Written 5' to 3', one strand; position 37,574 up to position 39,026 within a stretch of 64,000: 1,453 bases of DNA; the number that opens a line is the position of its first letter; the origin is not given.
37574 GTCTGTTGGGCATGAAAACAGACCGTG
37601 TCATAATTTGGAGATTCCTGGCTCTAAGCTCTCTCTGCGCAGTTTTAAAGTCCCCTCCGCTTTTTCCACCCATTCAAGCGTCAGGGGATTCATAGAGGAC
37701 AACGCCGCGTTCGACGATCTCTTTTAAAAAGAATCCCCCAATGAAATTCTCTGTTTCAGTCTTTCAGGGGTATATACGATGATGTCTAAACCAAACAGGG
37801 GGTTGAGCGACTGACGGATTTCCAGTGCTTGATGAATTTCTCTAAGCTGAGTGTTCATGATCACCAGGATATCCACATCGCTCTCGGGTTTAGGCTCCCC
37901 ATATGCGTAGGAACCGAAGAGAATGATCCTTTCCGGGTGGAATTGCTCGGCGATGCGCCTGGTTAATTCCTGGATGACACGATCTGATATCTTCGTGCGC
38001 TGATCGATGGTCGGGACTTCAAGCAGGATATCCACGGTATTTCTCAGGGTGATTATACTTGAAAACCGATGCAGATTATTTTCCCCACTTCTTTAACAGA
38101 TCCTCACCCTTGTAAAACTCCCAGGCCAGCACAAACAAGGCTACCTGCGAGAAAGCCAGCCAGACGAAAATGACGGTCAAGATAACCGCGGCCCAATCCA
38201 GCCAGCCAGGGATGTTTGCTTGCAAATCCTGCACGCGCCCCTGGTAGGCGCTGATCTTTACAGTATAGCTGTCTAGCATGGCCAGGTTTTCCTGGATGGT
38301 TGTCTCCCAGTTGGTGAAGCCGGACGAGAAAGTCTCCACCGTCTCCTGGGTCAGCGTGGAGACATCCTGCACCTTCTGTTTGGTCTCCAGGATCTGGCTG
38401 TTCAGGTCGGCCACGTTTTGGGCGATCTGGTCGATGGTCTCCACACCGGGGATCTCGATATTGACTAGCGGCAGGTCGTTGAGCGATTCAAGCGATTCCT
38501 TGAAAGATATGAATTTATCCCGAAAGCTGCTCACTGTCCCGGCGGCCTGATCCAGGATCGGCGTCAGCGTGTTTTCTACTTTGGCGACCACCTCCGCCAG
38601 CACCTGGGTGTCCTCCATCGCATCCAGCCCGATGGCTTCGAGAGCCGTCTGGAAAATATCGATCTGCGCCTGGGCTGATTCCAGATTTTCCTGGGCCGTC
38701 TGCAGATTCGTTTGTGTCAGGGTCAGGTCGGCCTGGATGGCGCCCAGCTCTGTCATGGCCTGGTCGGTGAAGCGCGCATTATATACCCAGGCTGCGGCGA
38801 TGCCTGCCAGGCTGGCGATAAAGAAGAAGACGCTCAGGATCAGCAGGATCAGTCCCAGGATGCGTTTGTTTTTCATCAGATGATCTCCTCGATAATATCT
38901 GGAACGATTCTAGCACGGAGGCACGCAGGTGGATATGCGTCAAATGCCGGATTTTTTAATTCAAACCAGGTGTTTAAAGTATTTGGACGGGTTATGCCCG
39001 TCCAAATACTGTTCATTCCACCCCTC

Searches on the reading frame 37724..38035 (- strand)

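Call 4: search_protein_families(library=pfam, proteins=[window:37724-38035:-], max_evalue=0.01)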
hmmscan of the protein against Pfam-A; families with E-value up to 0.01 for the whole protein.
window:37724-38035:- (103 aa): 4 families
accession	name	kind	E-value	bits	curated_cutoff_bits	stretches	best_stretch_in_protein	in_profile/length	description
PF01909.29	NTP_transf_2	-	2.6e-12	47.4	21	1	23-94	3-78/93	Nucleotidyltransferase domain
PF18765.7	Polbeta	-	5.5e-10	39.7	26.9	1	24-84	3-65/93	Polymerase beta, Nucleotidyltransferase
PF22600.2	MTPAP-like_central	-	5.4e-05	23.7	27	1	11-78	16-81/139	Poly(A) RNA polymerase, mitochondrial-like, central palm domain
PF22014.2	DUF6932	-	0.0067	17.3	27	1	13-87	31-110/142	Family of unknown function (DUF6932)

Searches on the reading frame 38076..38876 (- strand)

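Call 4: search_protein_families(library=pfam, proteins=[window:38076-38876:-], max_evalue=0.01)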
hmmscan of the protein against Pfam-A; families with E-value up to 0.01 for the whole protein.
window:38076-38876:- (266 aa): 2 families
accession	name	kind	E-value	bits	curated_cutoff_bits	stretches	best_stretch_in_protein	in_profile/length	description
PF00700.27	Flagellin_C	-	0.0013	19.5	23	1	38-82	12-56/86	Bacterial flagellin C-terminal helical region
PF00038.26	Filament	-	0.0048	17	40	0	153-223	163-234/313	Intermediate filament protein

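Call 51: search_protein_families(library=pfam, proteins=[window:38076-38876:-], max_evalue=0.1)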
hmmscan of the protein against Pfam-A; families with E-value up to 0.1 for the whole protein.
window:38076-38876:- (266 aa): 14 families
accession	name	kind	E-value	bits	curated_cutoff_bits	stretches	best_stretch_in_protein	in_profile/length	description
PF00700.27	Flagellin_C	-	0.0013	19.5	23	1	38-82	12-56/86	Bacterial flagellin C-terminal helical region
PF00038.26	Filament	-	0.0048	17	40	0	153-223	163-234/313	Intermediate filament protein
PF02687.27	FtsX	-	0.011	16.2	25.5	1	1-39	38-74/120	FtsX-like permease C-terminal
PF09969.14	DUF2203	-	0.013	16.6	24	0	153-220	13-81/122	Uncharacterized conserved protein (DUF2203)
PF10157.14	BORCS6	-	0.021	15.4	35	1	148-198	16-63/101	BLOC-1-related complex sub-unit 6 C-terminal helix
PF24487.1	NDC80_loop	-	0.022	14.8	27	0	145-194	107-156/233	Kinetochore protein NDC80 loop region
PF10241.14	KxDL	-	0.026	15.2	27.2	0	36-80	35-79/86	Uncharacterized conserved protein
PF05335.18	DUF745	-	0.051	13.7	33.3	1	40-122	74-155/183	Protein of unknown function (DUF745)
PF08650.15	DASH_Dad4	-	0.053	14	29.8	0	148-200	13-64/71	DASH complex subunit Dad4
PF06009.19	Laminin_II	-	0.079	13.4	33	0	39-110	7-74/138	Laminin Domain II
PF05791.16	Bacillus_HBL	-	0.084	13.1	29.1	1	102-222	64-174/177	Bacillus haemolytic enterotoxin (HBL)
PF09769.14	ApoO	-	0.089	13.1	31.4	0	157-203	15-61/131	Apolipoprotein O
PF16752.10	TBCC_N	-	0.091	13.5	27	1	163-219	14-75/115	Tubulin-specific chaperone C N-terminal domain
PF01180.27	DHO_dh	-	0.099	12.2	27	0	74-173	61-159/291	Dihydroorotate dehydrogenase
